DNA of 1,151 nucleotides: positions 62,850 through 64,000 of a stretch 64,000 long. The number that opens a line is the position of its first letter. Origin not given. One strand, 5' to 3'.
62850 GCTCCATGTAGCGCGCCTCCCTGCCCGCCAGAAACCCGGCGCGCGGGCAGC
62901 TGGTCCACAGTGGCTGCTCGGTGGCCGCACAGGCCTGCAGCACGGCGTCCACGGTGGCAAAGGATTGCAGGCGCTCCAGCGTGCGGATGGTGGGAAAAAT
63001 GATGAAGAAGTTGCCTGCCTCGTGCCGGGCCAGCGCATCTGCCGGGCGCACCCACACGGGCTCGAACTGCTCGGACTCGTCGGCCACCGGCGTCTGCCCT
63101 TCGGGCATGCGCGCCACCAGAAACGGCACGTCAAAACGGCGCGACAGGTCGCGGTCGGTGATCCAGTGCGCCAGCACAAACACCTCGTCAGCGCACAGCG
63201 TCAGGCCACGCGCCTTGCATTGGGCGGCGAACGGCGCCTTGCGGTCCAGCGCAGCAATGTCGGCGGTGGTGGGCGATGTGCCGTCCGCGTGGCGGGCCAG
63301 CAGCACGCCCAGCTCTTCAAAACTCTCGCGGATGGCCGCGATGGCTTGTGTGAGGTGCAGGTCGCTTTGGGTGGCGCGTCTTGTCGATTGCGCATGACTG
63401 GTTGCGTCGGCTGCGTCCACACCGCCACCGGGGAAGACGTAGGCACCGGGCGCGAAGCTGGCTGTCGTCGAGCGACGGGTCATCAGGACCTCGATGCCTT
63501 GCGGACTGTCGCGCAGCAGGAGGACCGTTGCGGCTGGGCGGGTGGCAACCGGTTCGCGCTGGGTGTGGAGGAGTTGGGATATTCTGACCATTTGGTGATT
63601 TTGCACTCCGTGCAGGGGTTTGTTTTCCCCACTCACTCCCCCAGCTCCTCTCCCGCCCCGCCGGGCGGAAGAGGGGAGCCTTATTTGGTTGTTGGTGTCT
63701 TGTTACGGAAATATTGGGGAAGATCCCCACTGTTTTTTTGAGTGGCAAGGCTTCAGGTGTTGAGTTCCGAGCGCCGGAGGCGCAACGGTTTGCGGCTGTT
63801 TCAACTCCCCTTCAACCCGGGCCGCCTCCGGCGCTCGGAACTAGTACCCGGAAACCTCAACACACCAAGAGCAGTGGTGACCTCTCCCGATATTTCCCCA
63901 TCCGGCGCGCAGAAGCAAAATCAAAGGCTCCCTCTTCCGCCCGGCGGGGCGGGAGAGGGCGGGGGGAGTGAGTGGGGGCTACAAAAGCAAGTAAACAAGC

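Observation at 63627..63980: Composite palindrome of about 350 bp upstream of the Nudix-MBL gene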

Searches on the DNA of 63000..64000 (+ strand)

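Call 6: search_rna_families(source=window, start=63000, end=64000, threshold=evalue, max_evalue=1, show_alignments=2)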
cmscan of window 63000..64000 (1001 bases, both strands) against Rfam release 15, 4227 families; matches with E-value up to 1: 3.
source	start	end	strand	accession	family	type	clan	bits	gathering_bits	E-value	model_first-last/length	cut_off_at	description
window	63625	63979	+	RF04209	MIR7533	Gene; miRNA;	-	73.4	230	2e-14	1-249/249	no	MIR7533 microRNA precursor family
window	63752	63852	+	RF03878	mir-B6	Gene; miRNA;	-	26.3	89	0.48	1-83/83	no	mir-B6 microRNA precursor family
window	63608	63741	-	RF00516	ylbH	Cis-reg; leader;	-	19.7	50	0.12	1-122/122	no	ylbH leader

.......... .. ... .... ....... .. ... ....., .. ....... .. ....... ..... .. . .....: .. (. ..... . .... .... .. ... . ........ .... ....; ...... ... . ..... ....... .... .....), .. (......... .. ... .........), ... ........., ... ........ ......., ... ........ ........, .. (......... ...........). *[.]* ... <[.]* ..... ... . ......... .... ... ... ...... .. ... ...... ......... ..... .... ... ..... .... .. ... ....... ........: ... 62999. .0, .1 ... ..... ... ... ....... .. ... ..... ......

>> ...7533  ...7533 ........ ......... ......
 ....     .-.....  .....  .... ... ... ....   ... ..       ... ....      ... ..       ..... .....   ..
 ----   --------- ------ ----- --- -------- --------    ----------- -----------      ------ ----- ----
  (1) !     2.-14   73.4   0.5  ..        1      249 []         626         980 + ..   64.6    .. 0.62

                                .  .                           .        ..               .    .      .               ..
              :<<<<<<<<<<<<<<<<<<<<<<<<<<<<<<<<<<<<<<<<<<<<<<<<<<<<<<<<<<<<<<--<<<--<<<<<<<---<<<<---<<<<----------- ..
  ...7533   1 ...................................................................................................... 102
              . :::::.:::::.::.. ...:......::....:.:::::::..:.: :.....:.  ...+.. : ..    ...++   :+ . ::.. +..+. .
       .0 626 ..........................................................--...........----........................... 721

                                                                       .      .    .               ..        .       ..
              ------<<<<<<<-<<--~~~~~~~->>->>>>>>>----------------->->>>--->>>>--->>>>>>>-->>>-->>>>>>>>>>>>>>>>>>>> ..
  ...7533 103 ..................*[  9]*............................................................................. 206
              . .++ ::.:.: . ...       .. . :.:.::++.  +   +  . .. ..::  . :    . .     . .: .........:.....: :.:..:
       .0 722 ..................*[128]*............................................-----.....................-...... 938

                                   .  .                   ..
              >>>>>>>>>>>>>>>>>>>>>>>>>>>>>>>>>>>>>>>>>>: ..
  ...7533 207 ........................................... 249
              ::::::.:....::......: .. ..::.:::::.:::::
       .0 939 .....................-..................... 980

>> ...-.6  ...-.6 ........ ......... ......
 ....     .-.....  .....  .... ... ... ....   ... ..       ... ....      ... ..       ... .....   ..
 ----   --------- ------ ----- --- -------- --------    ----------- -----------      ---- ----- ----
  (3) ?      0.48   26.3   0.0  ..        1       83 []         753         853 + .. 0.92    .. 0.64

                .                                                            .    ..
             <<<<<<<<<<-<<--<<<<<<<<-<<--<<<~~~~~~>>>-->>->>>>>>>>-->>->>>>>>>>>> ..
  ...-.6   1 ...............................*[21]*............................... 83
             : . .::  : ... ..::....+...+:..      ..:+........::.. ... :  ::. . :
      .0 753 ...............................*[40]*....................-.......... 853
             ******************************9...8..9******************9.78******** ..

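Call 53: search_dna_similar(query=window:63618-63985:+, collection=plasmids, mode=distant, max_rows=15, max_evalue=0.001)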
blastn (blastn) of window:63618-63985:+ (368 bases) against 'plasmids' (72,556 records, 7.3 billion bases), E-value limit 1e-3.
No match.

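Call 54: search_dna_similar(query=window:63618-63985:+, collection=phages, mode=distant, max_rows=10, max_evalue=0.001)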
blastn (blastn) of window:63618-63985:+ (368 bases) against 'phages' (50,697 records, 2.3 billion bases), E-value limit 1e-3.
No match.
